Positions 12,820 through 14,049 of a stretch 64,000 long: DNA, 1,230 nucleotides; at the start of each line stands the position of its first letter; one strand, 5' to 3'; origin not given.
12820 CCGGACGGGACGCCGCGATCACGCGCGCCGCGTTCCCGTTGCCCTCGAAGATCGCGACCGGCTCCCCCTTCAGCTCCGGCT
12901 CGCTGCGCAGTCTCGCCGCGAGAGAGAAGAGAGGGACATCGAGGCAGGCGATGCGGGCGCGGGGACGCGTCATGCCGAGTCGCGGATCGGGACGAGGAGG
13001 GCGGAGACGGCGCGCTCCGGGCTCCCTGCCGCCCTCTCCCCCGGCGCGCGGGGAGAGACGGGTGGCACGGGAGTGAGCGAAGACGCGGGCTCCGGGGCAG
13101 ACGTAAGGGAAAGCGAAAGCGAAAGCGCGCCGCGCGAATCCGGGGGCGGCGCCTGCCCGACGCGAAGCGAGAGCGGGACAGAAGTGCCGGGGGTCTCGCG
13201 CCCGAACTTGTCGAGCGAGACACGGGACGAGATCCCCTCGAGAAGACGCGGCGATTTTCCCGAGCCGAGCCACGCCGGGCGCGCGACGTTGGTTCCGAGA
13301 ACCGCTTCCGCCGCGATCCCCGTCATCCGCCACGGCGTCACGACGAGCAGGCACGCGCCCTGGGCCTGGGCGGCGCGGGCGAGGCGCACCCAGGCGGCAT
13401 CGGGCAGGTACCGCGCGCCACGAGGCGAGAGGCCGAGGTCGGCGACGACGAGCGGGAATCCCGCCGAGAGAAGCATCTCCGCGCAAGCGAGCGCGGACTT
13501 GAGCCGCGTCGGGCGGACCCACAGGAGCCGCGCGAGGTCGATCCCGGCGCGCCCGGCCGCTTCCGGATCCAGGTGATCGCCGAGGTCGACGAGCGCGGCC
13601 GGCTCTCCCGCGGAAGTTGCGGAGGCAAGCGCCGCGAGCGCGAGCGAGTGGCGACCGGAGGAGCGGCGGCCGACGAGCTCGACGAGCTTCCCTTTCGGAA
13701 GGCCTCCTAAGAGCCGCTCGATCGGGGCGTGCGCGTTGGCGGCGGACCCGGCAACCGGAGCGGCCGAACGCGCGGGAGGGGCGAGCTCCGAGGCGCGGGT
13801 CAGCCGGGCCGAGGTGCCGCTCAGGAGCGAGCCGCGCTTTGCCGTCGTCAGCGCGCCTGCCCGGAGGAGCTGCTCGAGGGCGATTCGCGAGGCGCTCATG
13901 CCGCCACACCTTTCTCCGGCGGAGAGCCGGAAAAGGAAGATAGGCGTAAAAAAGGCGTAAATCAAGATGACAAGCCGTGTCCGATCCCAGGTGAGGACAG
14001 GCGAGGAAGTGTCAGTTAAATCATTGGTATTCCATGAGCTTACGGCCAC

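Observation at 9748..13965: Integron integrase hard-wired behind imuA-imuB in the slot normally held by dnaE2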

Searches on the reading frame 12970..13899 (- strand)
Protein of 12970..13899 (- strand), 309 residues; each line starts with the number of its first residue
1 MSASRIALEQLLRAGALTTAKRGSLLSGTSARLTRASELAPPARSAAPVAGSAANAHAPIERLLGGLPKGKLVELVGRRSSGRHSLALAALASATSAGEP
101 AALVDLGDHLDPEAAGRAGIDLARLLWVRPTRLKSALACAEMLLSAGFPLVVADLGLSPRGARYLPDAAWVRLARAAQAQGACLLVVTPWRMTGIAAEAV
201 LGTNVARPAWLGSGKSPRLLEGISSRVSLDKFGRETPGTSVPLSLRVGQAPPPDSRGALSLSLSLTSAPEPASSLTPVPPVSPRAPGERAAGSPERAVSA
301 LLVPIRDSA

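Call 3: search_protein_families(library=pfam, proteins=[window:12970-13899:-], max_evalue=0.01)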
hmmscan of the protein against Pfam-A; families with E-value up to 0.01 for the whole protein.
window:12970-13899:- (309 aa): 1 family
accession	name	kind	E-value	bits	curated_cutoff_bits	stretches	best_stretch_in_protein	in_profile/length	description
PF00154.27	RecA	-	3e-14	53.5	27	1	64-153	46-136/262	recA bacterial DNA recombination protein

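Call 4: search_protein_families(library=ncbifam, proteins=[window:12970-13899:-], max_evalue=0.01)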
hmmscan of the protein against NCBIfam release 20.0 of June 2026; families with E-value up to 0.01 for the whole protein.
window:12970-13899:- (309 aa): 4 families
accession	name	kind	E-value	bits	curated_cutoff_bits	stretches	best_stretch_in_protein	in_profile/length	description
TIGR02012.1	tigrfam_recA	equivalog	1e-13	51.3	325.3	1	64-153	49-139/321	recombinase RecA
NF007072.0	PRK09519.1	equivalog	1.1e-13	50.4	1024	1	63-153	53-144/790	intein-containing recombinase RecA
NF033429.2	ImuA_translesion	equivalog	5.9e-10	39.4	150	1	54-201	17-161/181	translesion DNA synthesis-associated protein ImuA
NF058630.1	repair_Rv3395c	exception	3.9e-07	29.9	65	1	65-194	5-121/153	DnaE2-dependent mutagenesis accessory factor ImuA'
